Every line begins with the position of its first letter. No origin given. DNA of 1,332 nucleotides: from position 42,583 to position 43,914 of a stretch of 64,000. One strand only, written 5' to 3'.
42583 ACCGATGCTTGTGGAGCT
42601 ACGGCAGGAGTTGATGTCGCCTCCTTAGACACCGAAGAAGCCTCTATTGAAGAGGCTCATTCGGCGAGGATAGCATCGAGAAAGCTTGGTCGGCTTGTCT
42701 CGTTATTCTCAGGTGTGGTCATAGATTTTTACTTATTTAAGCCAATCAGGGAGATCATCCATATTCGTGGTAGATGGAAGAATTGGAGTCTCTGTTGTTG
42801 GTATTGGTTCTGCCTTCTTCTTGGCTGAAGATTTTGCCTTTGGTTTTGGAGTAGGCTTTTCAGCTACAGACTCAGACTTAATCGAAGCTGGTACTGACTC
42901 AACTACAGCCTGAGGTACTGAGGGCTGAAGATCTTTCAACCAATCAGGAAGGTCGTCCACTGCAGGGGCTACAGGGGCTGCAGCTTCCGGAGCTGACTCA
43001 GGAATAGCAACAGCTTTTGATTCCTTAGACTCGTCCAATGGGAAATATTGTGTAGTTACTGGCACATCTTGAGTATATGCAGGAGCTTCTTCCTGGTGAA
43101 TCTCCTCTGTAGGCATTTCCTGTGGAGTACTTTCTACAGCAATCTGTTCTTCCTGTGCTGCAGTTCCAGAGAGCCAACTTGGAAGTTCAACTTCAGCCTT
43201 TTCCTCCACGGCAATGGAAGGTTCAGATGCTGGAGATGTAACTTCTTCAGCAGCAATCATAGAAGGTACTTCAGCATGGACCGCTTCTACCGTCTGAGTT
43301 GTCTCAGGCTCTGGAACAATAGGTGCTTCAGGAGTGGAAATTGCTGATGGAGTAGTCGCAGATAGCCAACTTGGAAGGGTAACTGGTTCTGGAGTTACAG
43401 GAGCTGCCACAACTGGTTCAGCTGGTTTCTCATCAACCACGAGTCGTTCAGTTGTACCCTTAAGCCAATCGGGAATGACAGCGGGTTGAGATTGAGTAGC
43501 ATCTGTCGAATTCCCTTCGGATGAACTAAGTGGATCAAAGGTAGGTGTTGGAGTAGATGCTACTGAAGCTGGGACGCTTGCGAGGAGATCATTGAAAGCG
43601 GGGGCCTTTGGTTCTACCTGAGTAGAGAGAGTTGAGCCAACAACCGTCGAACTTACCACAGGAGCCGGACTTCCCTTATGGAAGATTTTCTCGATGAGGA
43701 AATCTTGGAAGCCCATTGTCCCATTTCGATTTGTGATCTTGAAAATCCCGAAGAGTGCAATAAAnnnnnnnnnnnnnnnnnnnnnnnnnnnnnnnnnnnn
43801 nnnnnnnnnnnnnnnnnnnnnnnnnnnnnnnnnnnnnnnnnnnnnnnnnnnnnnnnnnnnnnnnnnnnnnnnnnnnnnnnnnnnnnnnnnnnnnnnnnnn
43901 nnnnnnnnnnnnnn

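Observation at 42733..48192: Giant 1,819-aa protein fusing a T4SS-pilin-like membrane hairpin to a long PKD array and a third TM helix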

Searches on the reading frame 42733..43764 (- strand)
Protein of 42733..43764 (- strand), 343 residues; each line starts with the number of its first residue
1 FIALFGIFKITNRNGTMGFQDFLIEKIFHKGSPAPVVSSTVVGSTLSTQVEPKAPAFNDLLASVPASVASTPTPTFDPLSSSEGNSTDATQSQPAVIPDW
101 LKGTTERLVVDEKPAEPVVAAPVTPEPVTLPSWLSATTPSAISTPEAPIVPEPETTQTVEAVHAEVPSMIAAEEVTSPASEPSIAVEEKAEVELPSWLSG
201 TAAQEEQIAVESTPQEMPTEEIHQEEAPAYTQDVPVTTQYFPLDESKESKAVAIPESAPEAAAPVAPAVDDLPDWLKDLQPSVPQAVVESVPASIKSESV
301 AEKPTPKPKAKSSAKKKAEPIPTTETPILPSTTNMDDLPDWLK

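Call 46: find_homologous_proteins(query=window:42733-43764:-, max_evalue=0.01)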
Query window:42733-43764:- (343 aa): 1 proteins with E <= 0.01 among 8000 candidates.
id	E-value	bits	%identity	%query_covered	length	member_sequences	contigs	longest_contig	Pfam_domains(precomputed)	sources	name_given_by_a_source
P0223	1.6e-63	233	49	100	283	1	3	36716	-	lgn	-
